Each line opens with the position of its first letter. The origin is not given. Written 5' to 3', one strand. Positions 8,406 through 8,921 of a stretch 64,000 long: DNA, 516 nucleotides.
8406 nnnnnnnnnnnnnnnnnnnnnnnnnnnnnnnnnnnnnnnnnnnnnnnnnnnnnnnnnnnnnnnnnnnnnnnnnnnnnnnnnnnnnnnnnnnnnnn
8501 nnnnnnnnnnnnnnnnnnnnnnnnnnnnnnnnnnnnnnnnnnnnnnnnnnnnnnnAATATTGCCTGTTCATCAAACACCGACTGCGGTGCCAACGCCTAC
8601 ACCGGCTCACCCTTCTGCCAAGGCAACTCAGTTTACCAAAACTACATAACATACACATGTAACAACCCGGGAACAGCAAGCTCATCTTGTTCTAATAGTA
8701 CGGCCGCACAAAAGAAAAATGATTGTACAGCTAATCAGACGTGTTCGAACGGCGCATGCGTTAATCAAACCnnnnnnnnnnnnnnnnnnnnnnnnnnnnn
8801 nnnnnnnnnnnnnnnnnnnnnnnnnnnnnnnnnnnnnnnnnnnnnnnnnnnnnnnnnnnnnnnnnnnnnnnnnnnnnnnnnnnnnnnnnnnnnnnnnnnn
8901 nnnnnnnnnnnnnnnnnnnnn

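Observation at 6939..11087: Sortase adjacent to a 1099-aa cysteine-rich modular surface protein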

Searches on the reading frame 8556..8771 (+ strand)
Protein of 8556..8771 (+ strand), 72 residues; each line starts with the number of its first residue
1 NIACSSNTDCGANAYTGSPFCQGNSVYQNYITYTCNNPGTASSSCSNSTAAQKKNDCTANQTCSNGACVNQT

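Call 30: predict_structure(alignment_id=A1)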
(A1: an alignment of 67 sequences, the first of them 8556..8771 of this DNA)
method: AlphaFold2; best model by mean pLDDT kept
length: 72 residues; sequences in the alignment: 67
mean_pLDDT: 95.8   pTM: 0.75
mean pLDDT of the five models: 95.8, 95.6, 95.3, 95.3, 95.0
residues with pLDDT >= 90: 67; 70-90: 5; 50-70: 0; < 50: 0
segments of 3 or more residues with pLDDT < 50: none
pLDDT, mean of each block of 10 residues (from residue 1): 91 97 98 97 97 97 97 83
secondary structure, 60 per line:
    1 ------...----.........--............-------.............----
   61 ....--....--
elements in order: E14-22 E25-36 E44-56 E61-64 E67-70

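Call 35: search_solved_structures(query=A1, max_evalue=10)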
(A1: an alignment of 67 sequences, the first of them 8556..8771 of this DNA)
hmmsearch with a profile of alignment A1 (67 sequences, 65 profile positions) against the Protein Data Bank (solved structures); distinct sequences matched with E-value up to 10: 11.
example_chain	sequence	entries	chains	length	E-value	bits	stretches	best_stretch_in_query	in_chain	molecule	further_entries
4ec7_A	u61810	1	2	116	0.062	16.8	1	14-59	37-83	Venom nerve growth factor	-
4efv_A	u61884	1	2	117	0.07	16.7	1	17-59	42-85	Ovulation-inducing factor (OIF)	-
5jz7_A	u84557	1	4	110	0.074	16.6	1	17-59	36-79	Beta-nerve growth factor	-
6yw8_A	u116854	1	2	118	0.087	16.4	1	17-59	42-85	Beta-nerve growth factor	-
1sg1_A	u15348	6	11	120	0.09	16.3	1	17-59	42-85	Beta-nerve growth factor | PROTEIN (NERVE GROWTH FACTOR)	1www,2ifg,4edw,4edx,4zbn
6xuo_A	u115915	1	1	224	0.31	14.6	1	17-59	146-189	Nerve growth factor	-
2bl6_A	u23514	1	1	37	0.56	13.8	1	29-44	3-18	NUCLEOCAPSID PROTEIN P11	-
9qqt_B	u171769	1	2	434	0.92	13.1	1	7-57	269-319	Methyl-coenzyme M reductase subunit beta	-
9qr1_B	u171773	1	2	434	1.6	12.3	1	7-57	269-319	Methyl-coenzyme M reductase subunit beta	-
4nsv_A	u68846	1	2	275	3.1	11.4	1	13-41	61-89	Lysyl endopeptidase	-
4nsy_A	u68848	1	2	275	3.1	11.4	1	13-41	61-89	Lysyl endopeptidase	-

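Call 40: fold_search(model_id=the predicted structure, library=pdb)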
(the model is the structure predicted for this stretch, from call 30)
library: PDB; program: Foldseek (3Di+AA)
matches with E <= 10: 64; with E <= 0.001: 0
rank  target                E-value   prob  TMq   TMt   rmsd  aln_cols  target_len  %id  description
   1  5gq9_A                2.6e+00  0.33  0.41  0.06   4.0        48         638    8  Crystal structure of Thermus thermophilus Argonaute in complex with g1C siDNA and DNA target (released 2017-08-09)
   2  2ix3_A                2.6e+00  0.30  0.35  0.04   3.9        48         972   14  Structure of yeast Elongation Factor 3 (released 2006-08-08)
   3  1gpp                  3.1e+00  0.06  0.23  0.10   7.3        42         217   10  Crystal structure of the S.cerevisiae Homing Endonuclease PI-SceI Domain I (released 2002-09-19)
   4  1p1h_D                3.5e+00  0.06  0.25  0.05   8.8        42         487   17  Crystal structure of the 1L-myo-inositol/NAD+ complex (released 2003-07-08)
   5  1p1f_A                3.5e+00  0.06  0.25  0.05   8.8        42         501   17  Crystal structure of apo 1L-myo-inositol 1-phosphate synthase (released 2003-07-08)
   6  1jva_B                3.9e+00  0.09  0.29  0.07   6.0        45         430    7  CRYSTAL STRUCTURE OF THE VMA1-DERIVED ENDONUCLEASE BEARING THE N AND C EXTEIN PROPEPTIDES (released 2002-08-29)
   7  1p1h_A                3.9e+00  0.06  0.24  0.05   8.8        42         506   17  Crystal structure of the 1L-myo-inositol/NAD+ complex (released 2003-07-08)
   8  1p1j_B                4.3e+00  0.05  0.25  0.05   8.8        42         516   17  Crystal structure of the 1L-myo-inositol 1-phosphate synthase complexed with NADH (released 2003-07-08)
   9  1p1h_B                4.6e+00  0.05  0.25  0.05   8.8        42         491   17  Crystal structure of the 1L-myo-inositol/NAD+ complex (released 2003-07-08)
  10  1p1k_B                4.6e+00  0.05  0.24  0.05   8.8        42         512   17  Crystal structure of the 1L-myo-inositol 1-phosphate synthase complexed with NADH in the presence of EDTA (released 2003-07-08)
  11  1la2_A                4.6e+00  0.05  0.25  0.05   8.8        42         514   17  Structural analysis of Saccharomyces cerevisiae myo-inositol phosphate synthase (released 2002-04-10)
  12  7zkg_A                4.8e+00  0.06  0.28  0.11   4.8        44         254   14  C-Methyltransferase PsmD from Streptomyces griseofuscus with bound cofactor (crystal form 2) (released 2022-12-28)
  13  1p1i_A                4.8e+00  0.04  0.24  0.05   8.9        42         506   17  Crystal structure of the NAD+-bound 1L-myo-inositol 1-phosphate synthase (released 2003-07-08)
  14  1p1h_C                4.8e+00  0.04  0.24  0.05   8.9        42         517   17  Crystal structure of the 1L-myo-inositol/NAD+ complex (released 2003-07-08)
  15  1jkf_A                5.1e+00  0.04  0.25  0.05   9.7        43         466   16  Holo 1L-myo-inositol-1-phosphate Synthase (released 2002-04-10)
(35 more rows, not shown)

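Call 83: search_protein_representatives(alignment_id=A1)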
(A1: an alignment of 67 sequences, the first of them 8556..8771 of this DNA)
Query: 67 sequences, 65 profile positions. Proteins with E-value up to 0.001 (for the whole library): 1681; up to 1e-10: 1019; up to 1e-30: 366. The best 150 are listed.
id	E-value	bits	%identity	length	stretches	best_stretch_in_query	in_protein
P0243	0.0e+00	1138.0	-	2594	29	1-65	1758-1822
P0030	1.5e-267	880.6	-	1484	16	1-65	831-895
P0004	6.7e-261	859.3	-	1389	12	1-65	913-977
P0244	2.0e-228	755.3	-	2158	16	1-65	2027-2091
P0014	9.2e-210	695.5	-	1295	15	1-65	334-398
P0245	2.3e-185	617.3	-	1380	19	1-65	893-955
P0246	4.9e-185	616.3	-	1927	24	1-65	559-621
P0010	1.3e-179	598.9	-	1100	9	1-65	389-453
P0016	2.0e-171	572.7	-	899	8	1-65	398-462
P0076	1.1e-167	560.6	-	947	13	1-65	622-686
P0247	1.4e-164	550.8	-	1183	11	1-65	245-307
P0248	1.3e-156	525.2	-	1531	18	1-65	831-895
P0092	3.0e-154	517.7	-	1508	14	1-65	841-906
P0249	3.9e-154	517.3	-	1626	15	1-65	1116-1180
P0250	3.2e-153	514.4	-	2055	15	1-65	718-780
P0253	5.6e-144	484.7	-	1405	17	1-65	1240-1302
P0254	1.3e-139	470.7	-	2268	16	1-65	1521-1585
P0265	2.4e-109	373.8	-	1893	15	1-65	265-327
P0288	4.7e-86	299.2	-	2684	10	1-65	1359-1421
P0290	1.2e-84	294.7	-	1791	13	1-65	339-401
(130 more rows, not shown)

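Call 85: list_cluster_members(proteins=[P0243, P0245, P0246, P0248, P0250, P0253, P0254, P0265, P0288, P0290])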
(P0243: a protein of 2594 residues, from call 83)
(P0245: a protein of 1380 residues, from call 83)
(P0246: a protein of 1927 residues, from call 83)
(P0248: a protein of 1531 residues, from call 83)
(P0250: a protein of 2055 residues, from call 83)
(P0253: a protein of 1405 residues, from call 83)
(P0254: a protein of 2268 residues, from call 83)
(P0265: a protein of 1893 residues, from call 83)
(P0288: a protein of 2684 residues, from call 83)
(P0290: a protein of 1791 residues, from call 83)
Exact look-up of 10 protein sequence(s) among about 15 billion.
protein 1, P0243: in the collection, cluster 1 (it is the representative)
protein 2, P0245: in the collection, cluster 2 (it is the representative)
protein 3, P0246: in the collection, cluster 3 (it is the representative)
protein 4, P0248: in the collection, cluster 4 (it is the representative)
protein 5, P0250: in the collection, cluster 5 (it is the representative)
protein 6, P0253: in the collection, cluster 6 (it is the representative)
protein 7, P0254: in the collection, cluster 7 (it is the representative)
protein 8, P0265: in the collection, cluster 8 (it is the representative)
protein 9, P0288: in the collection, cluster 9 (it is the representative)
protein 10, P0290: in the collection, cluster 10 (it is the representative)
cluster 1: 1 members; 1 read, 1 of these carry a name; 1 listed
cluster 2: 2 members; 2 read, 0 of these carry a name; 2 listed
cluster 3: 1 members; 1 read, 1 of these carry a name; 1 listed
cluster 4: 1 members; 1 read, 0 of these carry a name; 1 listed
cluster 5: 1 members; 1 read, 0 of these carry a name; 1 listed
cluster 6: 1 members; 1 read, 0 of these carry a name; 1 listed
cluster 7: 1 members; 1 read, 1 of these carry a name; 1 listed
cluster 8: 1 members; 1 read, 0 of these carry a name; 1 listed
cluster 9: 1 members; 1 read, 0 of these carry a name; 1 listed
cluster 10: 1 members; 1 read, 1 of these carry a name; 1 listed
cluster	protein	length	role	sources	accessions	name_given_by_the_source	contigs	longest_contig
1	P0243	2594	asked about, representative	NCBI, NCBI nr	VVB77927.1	Putative metal-binding motif protein [uncultured archaeon]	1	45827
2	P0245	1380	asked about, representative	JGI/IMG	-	-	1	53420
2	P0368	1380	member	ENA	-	-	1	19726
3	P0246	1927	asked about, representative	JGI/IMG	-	hypothetical protein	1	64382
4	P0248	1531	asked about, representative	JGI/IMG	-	-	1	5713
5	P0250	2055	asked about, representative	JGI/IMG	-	-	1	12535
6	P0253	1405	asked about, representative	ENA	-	-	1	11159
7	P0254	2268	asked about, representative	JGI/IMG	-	hypothetical protein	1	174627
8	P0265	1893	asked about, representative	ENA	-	-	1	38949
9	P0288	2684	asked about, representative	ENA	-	-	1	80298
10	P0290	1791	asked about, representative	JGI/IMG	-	hypothetical protein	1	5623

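Call 86: find_encoding_contigs(protein=P0254, flank=10000, max_places=1)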
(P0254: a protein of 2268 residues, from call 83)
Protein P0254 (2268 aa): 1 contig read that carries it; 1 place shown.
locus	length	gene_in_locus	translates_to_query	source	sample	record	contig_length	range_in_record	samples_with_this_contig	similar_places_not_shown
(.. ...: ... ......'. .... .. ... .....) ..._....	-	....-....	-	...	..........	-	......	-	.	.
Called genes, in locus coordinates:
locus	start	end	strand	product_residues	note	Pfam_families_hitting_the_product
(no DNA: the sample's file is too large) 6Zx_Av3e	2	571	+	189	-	?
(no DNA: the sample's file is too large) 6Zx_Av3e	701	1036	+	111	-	-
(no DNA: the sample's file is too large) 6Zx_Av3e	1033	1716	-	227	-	-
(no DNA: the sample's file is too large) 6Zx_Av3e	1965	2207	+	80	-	-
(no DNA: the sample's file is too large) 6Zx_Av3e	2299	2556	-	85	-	-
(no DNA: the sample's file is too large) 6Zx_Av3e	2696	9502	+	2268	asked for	PF11617:Cu-binding_MopE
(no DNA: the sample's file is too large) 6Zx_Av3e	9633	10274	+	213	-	-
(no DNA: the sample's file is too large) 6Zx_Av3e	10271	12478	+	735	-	PF11617:Cu-binding_MopE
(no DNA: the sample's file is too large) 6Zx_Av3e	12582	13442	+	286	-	-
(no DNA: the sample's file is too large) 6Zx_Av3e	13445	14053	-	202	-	PF00081:Sod_Fe_N, PF02777:Sod_Fe_C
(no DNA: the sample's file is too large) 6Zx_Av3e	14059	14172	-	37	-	-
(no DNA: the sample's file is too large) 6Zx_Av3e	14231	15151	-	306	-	PF00890:FAD_binding_2 (faint), PF01134:GIDA (faint), PF01946:Thi4 (faint), PF03486:HI0933_like (faint), PF07992:Pyr_redox_2, PF12831:FAD_oxidored (weak), PF13738:Pyr_redox_3, PF00070:Pyr_redox (weak), +1 more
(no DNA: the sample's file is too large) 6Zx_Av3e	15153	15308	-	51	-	-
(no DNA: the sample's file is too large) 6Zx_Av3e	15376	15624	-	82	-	PF13192:Thioredoxin_3 (weak), PF00462:Glutaredoxin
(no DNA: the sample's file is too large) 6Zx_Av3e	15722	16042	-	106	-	PF12840:HTH_20, PF01022:HTH_5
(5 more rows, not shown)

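Call 87: find_encoding_contigs(protein=P0288, flank=10000, max_places=1)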
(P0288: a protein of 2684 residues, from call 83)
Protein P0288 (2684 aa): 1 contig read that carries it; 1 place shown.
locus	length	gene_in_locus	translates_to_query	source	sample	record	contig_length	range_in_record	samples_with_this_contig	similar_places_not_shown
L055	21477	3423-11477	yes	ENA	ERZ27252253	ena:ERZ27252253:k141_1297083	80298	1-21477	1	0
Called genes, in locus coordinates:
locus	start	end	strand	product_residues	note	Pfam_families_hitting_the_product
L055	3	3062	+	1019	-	?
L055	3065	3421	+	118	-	-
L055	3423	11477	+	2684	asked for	PF10102:DUF2341, PF01839:FG-GAP (faint), PF13517:FG-GAP_3 (weak)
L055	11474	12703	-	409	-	PF03215:Rad17 (weak), PF05496:RuvB_N, PF20720:nSTAND3 (weak), PF13173:AAA_14 (weak), PF00004:AAA, PF21960:RCF1-5-like_lid (weak)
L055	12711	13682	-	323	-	PF03215:Rad17 (faint), PF05496:RuvB_N (weak), PF13173:AAA_14 (weak), PF00004:AAA, PF13177:DNA_pol3_delta2, PF25361:AAA_lid_RFC1 (weak), PF08542:Rep_fac_C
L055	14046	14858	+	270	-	-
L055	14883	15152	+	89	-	-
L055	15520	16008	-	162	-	-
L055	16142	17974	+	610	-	PF00884:Sulfatase, PF01663:Phosphodiest (weak), PF16347:SGSH_C (weak)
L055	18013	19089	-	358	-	PF04055:Radical_SAM, PF12836:HHH_3 (weak)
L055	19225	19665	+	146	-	-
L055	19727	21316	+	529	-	PF00488:MutS_V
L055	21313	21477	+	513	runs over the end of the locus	-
